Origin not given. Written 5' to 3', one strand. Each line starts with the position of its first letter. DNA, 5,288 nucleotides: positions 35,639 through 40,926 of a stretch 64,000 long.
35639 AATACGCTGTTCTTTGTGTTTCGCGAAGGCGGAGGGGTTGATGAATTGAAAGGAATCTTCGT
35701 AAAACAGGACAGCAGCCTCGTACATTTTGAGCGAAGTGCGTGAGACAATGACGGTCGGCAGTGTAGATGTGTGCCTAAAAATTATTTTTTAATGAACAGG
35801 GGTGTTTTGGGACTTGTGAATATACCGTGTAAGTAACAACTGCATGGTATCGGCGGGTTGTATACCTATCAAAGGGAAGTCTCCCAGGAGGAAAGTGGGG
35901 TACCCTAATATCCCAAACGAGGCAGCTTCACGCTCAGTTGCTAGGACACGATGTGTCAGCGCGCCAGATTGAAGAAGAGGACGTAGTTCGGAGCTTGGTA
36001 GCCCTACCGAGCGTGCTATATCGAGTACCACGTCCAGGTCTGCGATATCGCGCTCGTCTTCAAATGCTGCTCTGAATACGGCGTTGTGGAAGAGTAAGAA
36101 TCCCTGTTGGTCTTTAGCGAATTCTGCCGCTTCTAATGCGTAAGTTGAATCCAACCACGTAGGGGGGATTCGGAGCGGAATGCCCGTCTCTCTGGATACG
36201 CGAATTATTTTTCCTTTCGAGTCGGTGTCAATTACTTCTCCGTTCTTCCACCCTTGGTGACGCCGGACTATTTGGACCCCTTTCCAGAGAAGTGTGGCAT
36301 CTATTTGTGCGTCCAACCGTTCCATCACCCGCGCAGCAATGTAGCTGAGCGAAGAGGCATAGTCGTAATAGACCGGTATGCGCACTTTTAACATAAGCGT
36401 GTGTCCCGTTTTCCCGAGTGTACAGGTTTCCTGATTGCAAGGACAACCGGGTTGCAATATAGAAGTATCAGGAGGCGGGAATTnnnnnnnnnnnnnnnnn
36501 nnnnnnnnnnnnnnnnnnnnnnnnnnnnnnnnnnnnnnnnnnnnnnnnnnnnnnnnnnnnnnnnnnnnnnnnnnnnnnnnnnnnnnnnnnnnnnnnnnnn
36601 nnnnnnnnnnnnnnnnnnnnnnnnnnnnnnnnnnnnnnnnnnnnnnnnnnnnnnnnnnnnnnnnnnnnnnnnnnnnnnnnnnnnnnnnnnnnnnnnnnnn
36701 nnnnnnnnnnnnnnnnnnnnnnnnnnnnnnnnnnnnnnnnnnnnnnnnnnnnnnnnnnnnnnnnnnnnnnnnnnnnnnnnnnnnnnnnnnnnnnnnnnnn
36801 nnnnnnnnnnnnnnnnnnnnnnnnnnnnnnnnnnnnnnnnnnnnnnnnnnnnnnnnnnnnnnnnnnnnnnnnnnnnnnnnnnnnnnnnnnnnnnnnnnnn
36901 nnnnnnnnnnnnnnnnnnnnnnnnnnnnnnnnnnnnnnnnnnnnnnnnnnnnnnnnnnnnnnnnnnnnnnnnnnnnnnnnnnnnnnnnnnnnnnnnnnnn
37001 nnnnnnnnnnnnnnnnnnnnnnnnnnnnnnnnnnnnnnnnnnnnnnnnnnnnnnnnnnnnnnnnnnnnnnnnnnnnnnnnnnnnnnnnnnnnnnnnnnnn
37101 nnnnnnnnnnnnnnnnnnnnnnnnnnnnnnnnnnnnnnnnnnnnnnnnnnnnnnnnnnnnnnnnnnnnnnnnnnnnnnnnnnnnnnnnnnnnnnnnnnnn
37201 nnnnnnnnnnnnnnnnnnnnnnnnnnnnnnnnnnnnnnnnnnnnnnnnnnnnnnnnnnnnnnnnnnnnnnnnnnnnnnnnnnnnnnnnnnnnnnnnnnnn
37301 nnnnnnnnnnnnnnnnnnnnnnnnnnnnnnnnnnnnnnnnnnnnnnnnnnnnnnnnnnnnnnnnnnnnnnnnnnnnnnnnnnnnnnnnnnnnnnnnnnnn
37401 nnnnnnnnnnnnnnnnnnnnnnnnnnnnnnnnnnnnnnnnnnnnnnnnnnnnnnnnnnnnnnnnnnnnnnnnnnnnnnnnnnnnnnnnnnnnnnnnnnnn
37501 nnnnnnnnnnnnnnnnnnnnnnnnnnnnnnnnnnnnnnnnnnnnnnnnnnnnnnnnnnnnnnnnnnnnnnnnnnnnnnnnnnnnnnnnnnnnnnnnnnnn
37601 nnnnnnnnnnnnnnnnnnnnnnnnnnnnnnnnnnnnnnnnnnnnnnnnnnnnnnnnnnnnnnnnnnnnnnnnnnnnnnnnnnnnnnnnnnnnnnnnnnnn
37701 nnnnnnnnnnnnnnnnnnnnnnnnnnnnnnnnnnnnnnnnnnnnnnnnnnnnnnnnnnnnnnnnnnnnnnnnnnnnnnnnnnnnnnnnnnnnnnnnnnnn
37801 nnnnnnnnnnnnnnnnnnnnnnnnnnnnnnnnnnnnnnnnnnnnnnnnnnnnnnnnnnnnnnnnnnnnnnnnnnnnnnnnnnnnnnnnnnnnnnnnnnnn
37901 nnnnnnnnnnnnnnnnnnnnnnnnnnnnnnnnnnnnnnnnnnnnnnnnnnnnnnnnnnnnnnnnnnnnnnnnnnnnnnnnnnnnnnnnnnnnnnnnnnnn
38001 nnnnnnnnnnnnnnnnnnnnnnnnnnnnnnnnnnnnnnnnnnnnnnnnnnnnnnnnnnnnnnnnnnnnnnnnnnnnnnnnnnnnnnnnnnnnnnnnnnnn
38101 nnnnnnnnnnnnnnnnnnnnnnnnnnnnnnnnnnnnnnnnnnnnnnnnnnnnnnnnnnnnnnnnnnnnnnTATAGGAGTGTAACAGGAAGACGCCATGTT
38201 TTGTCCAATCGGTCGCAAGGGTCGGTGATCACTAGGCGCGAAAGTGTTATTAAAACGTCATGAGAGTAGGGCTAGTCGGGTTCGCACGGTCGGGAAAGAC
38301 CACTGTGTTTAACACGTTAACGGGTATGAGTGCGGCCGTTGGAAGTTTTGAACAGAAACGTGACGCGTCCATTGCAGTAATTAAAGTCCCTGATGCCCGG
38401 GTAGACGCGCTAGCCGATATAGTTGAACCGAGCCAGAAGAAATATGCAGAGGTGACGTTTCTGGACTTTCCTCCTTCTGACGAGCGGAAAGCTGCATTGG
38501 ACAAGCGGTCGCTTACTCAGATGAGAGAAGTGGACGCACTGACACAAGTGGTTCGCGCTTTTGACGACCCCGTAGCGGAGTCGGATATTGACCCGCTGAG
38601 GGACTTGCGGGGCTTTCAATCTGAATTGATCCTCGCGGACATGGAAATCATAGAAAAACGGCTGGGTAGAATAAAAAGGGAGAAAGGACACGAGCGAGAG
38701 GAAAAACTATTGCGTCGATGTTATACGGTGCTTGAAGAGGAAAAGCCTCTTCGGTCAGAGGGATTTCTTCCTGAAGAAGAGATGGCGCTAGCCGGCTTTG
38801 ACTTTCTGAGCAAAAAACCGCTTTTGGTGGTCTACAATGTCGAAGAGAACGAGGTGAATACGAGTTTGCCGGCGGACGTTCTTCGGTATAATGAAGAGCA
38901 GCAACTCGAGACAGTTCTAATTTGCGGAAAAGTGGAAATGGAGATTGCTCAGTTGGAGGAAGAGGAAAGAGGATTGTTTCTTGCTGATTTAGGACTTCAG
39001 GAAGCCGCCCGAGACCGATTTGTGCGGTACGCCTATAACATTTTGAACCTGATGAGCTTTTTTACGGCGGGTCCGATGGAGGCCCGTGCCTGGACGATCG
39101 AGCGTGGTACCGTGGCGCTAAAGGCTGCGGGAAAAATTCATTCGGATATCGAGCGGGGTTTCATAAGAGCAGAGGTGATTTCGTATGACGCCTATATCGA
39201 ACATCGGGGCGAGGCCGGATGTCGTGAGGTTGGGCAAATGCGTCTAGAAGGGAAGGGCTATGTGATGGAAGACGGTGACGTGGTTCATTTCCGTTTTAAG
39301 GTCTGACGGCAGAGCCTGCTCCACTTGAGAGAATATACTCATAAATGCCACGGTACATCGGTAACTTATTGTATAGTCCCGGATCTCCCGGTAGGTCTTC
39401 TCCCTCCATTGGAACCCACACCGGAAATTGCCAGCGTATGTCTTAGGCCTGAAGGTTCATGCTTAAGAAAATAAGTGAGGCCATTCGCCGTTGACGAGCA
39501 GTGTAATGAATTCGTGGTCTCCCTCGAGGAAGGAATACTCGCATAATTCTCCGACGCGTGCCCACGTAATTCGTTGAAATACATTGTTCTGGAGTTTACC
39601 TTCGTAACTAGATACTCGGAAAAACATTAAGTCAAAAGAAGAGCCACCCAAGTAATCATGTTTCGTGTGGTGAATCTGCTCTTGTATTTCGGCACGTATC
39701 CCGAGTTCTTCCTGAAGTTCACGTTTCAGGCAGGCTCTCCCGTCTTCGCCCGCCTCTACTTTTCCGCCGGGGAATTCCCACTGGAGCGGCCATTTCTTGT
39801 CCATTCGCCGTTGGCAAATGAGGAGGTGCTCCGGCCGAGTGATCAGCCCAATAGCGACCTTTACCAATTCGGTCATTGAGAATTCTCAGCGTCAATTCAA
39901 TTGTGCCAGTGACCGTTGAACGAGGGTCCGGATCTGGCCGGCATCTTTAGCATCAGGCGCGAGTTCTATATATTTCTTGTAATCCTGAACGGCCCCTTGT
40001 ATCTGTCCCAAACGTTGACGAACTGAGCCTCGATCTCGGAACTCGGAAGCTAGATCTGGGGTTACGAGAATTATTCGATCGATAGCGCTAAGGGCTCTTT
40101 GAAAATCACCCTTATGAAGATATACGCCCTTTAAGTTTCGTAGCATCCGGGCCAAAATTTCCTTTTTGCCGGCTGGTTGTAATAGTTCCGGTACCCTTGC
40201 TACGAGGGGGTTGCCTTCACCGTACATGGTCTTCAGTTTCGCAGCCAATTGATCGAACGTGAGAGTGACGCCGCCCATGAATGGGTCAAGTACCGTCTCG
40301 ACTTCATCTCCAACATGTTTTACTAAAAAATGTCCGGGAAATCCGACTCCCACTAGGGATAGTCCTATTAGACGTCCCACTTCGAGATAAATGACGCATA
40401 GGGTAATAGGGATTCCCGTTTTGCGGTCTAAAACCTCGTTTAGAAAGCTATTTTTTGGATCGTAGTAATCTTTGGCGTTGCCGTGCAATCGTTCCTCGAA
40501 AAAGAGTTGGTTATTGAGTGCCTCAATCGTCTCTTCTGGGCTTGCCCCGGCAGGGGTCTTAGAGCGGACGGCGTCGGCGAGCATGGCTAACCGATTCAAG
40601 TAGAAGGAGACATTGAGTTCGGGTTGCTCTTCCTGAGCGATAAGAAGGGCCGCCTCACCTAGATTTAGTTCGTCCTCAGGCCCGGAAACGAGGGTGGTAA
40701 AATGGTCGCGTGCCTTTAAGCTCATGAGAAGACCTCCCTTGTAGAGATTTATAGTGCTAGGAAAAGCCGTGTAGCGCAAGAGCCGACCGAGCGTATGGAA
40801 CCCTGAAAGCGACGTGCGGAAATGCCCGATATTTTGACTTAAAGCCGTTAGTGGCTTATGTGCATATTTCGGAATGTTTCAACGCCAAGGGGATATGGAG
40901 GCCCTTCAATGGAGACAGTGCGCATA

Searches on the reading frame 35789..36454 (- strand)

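Call 78: search_protein_families(library=pfam, proteins=[window:35789-36454:-], max_evalue=0.00001)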
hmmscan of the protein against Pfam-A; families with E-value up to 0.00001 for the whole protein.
window:35789-36454:- (221 aa): 1 family
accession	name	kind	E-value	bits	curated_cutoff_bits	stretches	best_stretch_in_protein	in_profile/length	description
PF01323.26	DSBA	-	7.3e-21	75.3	25.6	1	26-206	2-188/191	DSBA-like thioredoxin domain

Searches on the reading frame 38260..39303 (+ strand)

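Call 78: search_protein_families(library=pfam, proteins=[window:38260-39303:+], max_evalue=0.00001)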
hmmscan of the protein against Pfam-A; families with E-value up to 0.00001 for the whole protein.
window:38260-39303:+ (348 aa): 1 family
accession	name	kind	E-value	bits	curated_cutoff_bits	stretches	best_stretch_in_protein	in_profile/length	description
PF06071.19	YchF-GTPase_C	-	2.3e-35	121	27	1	264-346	1-83/84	Protein of unknown function (DUF933)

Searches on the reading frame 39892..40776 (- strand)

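Call 78: search_protein_families(library=pfam, proteins=[window:39892-40776:-], max_evalue=0.00001)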
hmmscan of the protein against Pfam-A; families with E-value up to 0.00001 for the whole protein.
window:39892-40776:- (294 aa): 2 families
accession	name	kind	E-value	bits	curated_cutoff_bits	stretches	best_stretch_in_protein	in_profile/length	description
PF13369.12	Transglut_core2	-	2.2e-45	154.3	23.5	1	59-213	3-155/155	Transglutaminase-like superfamily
PF13371.12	TPR_9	-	6.4e-22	77.8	35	1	215-286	1-72/73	Tetratricopeptide repeat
